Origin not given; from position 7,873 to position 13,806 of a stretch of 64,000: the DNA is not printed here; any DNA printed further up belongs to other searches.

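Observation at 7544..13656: ComEB-type deaminase tightly followed by a 1877-aa Upf1-like helicase with an endonuclease-fold domain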

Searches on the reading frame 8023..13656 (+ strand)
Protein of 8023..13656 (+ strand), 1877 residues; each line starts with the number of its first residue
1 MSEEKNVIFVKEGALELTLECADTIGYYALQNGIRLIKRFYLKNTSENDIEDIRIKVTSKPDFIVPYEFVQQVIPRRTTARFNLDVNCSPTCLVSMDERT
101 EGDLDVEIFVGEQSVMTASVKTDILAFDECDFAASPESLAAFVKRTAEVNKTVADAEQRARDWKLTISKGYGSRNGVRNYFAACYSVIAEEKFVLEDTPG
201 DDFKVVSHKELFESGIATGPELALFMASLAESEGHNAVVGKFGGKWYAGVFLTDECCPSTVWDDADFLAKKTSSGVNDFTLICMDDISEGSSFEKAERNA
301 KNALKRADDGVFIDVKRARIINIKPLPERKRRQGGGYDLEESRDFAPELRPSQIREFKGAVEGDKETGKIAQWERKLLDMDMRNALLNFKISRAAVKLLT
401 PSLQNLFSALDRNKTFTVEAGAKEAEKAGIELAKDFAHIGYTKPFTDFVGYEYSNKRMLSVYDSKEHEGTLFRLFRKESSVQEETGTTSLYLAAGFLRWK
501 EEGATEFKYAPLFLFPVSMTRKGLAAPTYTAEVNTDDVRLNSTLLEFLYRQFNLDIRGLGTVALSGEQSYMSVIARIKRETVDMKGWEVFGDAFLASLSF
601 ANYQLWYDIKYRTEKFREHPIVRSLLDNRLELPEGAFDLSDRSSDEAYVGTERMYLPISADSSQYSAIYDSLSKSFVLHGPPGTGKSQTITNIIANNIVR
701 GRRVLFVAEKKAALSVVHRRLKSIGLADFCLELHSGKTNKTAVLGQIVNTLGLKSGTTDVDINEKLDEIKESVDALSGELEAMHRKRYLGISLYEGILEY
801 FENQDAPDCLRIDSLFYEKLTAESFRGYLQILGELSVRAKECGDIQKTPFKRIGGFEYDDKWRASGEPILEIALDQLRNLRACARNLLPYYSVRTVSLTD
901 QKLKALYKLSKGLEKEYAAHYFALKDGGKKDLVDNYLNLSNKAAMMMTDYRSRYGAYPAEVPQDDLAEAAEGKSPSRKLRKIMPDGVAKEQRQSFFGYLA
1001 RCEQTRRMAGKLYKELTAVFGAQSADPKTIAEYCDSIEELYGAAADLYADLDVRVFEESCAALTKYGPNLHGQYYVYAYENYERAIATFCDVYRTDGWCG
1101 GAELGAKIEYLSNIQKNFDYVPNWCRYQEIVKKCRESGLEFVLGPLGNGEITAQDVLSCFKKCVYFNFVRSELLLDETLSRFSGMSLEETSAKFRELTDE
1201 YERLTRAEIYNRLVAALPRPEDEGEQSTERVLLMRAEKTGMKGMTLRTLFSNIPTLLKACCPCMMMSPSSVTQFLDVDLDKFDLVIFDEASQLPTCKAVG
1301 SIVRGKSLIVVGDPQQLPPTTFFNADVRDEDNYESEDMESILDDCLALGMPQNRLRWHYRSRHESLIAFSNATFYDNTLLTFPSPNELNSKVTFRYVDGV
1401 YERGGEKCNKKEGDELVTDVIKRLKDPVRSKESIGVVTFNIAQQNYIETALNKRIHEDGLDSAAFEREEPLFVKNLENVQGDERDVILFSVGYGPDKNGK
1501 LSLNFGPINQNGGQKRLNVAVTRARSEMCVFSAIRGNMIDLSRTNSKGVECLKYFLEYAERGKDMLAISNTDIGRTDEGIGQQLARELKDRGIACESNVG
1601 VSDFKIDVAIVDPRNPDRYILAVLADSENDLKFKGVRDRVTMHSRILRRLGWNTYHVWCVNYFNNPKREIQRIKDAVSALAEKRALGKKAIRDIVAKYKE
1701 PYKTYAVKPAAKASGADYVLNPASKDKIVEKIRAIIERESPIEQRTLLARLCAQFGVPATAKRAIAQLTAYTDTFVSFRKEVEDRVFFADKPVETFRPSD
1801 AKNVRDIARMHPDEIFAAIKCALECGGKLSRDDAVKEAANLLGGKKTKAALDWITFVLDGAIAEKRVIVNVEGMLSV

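Call 5: search_protein_families(library=pfam, proteins=[window:8023-13656:+], max_evalue=0.01)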
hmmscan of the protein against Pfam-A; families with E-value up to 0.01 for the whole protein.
window:8023-13656:+ (1877 aa): 9 families
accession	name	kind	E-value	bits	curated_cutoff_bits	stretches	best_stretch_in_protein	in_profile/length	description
PF13195.11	DUF4011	-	1.1e-31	110.4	22.2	1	376-548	1-158/158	Protein of unknown function (DUF4011)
PF18741.7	MTES_1575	-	1e-18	67.6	38.2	1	1582-1676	3-95/96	REase_MTES_1575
PF13087.12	AAA_12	-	7.6e-18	65.2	27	1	1340-1532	4-192/195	AAA domain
PF13086.12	AAA_11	-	1.1e-17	65.1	27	2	1276-1322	210-255/257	AAA domain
PF13245.12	AAA_19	-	1.5e-08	35.3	25.1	1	667-718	4-58/134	AAA domain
PF13604.12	AAA_30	-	2.4e-07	31.1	27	1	663-720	5-65/191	AAA domain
PF01443.25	Viral_helicase1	-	5.3e-06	26.9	21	0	1271-1320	47-100/228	Viral superfamily 1 RNA helicase core domain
PF04851.21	ResIII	-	0.00042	20.7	22.5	0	673-728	23-80/164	Type III restriction enzyme, res subunit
PF11784.13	DUF3320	-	0.00064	20.1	25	1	1721-1757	5-41/50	Protein of unknown function (DUF3320)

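Call 6: search_protein_families(library=padloc, proteins=[window:8023-13656:+], max_evalue=0.01)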
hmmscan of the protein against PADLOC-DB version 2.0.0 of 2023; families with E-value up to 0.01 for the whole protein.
window:8023-13656:+ (1877 aa): 11 families
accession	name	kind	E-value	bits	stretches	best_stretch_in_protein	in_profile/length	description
PDLC05009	PDC-S37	-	5.5e-296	983.6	1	369-1851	9-1522/1550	-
PDLC02194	Hhe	-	8.7e-144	478.7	2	1114-1673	1210-1776/1911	-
PDLC03924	MkoC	-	1.7e-27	93.9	3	1356-1534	774-944/1136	-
PDLC03920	MkoA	-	1.4e-23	81.2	2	1278-1530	788-1072/1112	-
PDLC03921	MkoA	-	2e-10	37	1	1275-1320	1290-1335/1607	-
PDLC04140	mad8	-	9.4e-07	26.6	1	668-784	20-115/314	mads_8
PDLC02895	DpdJ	-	3.3e-05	18.9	0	1471-1613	396-524/2112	DpdJ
PDLC05065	PDC-S68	-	0.00011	18.1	0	1281-1319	703-744/1221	-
PDLC05064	PDC-S68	-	0.00024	16.9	0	674-718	701-746/1273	-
PDLC05035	PDC-S53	-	0.00025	17.2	0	673-723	510-558/900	-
PDLC02372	Nhi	-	0.0084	12.8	0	666-708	192-233/470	-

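Call 7: search_protein_families(library=ncbifam, proteins=[window:8023-13656:+], max_evalue=0.01)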
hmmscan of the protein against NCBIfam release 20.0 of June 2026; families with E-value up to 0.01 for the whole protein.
window:8023-13656:+ (1877 aa): 7 families
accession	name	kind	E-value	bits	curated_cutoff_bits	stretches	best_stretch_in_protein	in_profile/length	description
NF058533.1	antiphage_ProA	equivalog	0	1419.5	1500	1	29-1845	4-1902/1903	anti-phage protein ProA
NF042953.1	Hhe_antiphage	equivalog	2.4e-205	685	2000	2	1097-1686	1092-1689/1797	DUF4011 domain-containing anti-phage protein Hhe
TIGR00376.1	TIGR00376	hypoth_equivalog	1.7e-26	92.8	348.9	3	660-724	159-225/639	IGHMBP2 family helicase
NF040671.1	PLuB_AAA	exception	5.8e-22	77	999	2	1269-1532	948-1230/1256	PLuB system helicase-like protein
TIGR01448.2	helicase_RecD2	equivalog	6.8e-06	24.5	500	1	653-700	310-358/713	SF1B family DNA helicase RecD2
TIGR01447.1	recD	equivalog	0.0022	16.6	310.15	0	1281-1319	262-303/597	exodeoxyribonuclease V subunit alpha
NF005931.1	PRK07952.1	equivalog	0.0046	16.5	357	0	660-708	86-134/246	replicative helicase loader DnaC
